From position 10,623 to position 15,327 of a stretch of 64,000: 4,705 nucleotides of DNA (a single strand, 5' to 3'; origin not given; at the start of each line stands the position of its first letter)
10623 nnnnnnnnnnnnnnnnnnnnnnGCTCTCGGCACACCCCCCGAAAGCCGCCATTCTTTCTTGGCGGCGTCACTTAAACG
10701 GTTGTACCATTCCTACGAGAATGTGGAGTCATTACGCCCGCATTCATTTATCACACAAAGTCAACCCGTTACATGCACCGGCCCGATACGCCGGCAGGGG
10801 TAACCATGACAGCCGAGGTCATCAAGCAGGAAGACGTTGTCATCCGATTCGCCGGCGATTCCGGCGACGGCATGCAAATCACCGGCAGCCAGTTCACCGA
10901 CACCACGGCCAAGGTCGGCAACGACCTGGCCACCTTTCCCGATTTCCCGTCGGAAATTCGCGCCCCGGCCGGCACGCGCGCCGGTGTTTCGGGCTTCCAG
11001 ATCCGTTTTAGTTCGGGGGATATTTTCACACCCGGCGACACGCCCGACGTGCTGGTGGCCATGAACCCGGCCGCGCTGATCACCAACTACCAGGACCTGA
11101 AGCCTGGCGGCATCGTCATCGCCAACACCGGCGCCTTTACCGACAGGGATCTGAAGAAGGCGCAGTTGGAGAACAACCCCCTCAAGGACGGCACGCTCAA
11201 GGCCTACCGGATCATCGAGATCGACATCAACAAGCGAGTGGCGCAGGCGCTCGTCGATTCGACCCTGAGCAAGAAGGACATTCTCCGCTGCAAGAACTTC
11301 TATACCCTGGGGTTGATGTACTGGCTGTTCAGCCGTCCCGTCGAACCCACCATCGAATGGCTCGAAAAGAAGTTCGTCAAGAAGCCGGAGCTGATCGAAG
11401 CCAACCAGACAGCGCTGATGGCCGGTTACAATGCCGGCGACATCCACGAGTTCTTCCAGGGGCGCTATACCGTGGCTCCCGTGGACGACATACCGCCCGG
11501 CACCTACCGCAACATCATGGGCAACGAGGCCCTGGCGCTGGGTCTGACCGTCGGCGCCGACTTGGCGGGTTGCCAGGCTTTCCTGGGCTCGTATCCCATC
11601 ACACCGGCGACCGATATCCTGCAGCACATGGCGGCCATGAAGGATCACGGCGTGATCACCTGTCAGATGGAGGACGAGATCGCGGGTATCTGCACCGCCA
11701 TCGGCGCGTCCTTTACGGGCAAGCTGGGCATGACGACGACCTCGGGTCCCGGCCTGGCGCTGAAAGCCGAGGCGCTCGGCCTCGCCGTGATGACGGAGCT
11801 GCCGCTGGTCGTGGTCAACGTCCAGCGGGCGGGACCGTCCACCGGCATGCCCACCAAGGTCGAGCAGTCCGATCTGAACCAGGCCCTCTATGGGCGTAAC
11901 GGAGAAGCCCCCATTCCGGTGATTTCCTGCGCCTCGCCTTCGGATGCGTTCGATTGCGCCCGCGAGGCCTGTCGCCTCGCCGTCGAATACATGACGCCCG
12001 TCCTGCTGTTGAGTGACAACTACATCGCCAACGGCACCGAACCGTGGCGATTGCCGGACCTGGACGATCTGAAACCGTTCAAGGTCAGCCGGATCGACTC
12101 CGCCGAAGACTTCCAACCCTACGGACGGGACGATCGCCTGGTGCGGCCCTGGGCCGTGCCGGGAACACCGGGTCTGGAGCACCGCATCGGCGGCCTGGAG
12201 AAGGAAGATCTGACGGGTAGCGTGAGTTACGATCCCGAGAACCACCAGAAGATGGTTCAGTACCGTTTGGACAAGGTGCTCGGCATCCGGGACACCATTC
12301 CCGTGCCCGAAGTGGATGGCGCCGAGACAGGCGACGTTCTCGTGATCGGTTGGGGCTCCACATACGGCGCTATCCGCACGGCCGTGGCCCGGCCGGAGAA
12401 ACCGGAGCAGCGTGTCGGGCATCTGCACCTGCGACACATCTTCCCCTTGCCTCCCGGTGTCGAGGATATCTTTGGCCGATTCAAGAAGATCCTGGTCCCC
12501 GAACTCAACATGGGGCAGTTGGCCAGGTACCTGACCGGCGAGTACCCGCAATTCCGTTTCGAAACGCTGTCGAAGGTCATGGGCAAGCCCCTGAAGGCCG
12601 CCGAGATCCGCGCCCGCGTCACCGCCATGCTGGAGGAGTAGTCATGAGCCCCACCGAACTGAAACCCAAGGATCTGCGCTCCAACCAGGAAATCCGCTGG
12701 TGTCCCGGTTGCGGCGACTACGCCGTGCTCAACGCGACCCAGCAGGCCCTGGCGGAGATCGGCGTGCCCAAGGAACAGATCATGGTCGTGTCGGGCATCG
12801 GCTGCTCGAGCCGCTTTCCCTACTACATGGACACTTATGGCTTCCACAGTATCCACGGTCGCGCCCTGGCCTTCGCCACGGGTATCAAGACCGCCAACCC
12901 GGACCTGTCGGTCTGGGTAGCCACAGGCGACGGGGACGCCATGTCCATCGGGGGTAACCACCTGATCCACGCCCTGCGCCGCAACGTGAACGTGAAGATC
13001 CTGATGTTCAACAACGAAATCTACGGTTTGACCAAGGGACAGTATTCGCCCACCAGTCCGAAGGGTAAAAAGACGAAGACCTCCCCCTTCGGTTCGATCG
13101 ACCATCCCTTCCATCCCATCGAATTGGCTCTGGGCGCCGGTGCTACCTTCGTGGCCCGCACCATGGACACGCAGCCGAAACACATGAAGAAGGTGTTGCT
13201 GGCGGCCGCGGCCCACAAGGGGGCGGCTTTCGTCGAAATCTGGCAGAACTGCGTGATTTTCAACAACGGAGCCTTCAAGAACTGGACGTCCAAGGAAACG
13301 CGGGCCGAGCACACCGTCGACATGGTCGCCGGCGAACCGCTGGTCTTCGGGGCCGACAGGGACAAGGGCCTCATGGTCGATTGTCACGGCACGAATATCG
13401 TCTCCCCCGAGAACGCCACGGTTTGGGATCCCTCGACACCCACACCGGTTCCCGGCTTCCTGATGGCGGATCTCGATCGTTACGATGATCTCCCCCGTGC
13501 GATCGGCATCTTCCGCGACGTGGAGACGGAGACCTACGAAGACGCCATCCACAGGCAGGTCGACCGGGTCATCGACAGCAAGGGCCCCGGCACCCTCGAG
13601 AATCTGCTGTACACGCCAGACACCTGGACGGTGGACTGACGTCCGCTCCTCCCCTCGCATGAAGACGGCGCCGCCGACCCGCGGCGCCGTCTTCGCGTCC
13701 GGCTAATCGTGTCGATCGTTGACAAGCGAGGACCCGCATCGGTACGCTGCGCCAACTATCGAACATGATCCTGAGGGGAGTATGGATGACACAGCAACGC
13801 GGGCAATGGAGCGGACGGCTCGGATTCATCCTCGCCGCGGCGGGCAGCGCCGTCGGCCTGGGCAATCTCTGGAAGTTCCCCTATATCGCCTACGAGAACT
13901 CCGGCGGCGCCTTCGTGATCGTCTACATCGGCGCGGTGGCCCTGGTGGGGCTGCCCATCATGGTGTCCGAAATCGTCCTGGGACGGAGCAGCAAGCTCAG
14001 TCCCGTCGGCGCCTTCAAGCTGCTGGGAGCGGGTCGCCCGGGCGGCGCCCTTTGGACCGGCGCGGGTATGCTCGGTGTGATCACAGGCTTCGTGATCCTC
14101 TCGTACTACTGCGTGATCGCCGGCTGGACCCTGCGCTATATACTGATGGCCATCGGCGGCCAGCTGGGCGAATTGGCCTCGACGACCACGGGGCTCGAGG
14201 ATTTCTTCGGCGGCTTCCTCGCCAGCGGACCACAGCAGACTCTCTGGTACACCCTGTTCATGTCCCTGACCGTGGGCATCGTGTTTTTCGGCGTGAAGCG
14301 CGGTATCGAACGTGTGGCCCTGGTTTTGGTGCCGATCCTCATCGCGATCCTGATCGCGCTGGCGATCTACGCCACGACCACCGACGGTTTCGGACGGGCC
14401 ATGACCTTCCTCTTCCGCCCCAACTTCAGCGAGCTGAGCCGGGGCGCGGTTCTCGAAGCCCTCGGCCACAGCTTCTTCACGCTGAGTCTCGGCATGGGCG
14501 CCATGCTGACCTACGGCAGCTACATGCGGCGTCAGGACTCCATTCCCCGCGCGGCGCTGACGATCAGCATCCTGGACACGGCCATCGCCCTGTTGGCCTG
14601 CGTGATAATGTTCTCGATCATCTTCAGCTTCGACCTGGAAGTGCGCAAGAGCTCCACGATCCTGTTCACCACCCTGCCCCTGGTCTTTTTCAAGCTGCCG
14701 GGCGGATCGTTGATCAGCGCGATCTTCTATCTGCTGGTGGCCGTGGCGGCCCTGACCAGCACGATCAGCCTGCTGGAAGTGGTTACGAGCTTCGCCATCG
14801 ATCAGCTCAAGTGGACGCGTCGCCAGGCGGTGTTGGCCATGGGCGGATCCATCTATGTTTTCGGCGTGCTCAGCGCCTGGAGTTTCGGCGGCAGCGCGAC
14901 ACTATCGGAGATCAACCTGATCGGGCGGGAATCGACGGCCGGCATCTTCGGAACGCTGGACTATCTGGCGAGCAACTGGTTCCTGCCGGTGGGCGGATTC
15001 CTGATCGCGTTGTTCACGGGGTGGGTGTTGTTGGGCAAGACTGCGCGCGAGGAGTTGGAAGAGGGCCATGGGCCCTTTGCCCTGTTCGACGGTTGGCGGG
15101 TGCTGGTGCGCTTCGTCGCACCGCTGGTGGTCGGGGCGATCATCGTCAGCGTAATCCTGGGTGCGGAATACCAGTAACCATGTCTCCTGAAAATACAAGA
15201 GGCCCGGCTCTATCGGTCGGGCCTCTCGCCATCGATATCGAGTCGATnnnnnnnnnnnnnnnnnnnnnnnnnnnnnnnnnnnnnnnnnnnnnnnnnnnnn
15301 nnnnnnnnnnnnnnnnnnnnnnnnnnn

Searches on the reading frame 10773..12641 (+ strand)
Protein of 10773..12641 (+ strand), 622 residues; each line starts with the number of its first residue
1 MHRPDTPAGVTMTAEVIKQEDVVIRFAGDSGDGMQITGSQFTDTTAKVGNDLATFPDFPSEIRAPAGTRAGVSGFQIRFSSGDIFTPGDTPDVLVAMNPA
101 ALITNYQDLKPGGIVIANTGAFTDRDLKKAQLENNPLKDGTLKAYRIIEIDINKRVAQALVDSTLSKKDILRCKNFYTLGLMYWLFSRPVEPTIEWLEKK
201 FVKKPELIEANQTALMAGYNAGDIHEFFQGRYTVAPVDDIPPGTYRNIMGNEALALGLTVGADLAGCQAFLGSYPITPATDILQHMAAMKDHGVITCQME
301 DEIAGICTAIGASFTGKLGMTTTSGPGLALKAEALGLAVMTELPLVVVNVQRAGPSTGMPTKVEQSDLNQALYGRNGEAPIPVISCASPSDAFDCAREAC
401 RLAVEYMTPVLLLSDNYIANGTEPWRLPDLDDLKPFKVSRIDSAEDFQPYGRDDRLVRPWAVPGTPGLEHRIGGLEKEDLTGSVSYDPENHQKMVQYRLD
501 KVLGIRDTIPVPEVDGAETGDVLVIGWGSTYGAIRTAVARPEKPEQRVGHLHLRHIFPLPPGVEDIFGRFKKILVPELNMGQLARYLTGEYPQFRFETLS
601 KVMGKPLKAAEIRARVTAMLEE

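Call 50: search_protein_families(library=pfam, proteins=[window:10773-12641:+], max_evalue=0.0001)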
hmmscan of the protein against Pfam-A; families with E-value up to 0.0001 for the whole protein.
window:10773-12641:+ (622 aa): 3 families
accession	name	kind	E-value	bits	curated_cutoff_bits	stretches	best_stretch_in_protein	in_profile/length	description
PF01855.24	POR_N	-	1.6e-53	182.2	27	1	269-479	9-220/231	Pyruvate flavodoxin/ferredoxin oxidoreductase, thiamine diP-bdg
PF01558.24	POR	-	2e-27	96.9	27.4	1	31-219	2-172/173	Pyruvate ferredoxin/flavodoxin oxidoreductase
PF17147.9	PFOR_II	-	1.3e-05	25.9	27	1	521-584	2-71/102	Pyruvate:ferredoxin oxidoreductase core domain II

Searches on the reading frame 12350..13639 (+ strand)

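Call 50: search_protein_families(library=pfam, proteins=[window:12350-13639:+], max_evalue=0.0001)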
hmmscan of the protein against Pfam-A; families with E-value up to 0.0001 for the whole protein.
window:12350-13639:+ (429 aa): 1 family
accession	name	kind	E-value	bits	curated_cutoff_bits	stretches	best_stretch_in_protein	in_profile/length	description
PF02775.26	TPP_enzyme_C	-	3.5e-35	121.5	21.9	1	150-297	2-151/151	Thiamine pyrophosphate enzyme, C-terminal TPP binding domain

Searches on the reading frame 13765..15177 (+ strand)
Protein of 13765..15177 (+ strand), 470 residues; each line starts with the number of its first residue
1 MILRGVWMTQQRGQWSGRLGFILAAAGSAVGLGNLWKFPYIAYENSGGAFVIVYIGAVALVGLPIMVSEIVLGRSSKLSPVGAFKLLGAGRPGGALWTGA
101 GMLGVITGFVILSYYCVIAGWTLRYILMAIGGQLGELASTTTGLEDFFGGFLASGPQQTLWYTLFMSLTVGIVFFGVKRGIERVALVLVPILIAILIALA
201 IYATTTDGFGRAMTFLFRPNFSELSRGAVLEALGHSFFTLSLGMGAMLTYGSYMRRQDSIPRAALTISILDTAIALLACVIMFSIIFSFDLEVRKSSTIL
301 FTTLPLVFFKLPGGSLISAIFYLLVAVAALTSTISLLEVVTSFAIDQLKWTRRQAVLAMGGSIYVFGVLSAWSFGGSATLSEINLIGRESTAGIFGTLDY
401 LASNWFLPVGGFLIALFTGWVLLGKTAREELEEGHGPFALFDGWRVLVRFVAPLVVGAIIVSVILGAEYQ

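Call 12: search_protein_families(library=pfam, proteins=[window:13765-15177:+], max_evalue=0.001)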
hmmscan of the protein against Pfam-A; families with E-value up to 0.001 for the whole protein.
window:13765-15177:+ (470 aa): 1 family
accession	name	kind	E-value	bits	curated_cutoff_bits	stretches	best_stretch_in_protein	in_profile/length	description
PF00209.24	SNF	-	3.1e-44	152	27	2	12-134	1-117/524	Sodium:neurotransmitter symporter family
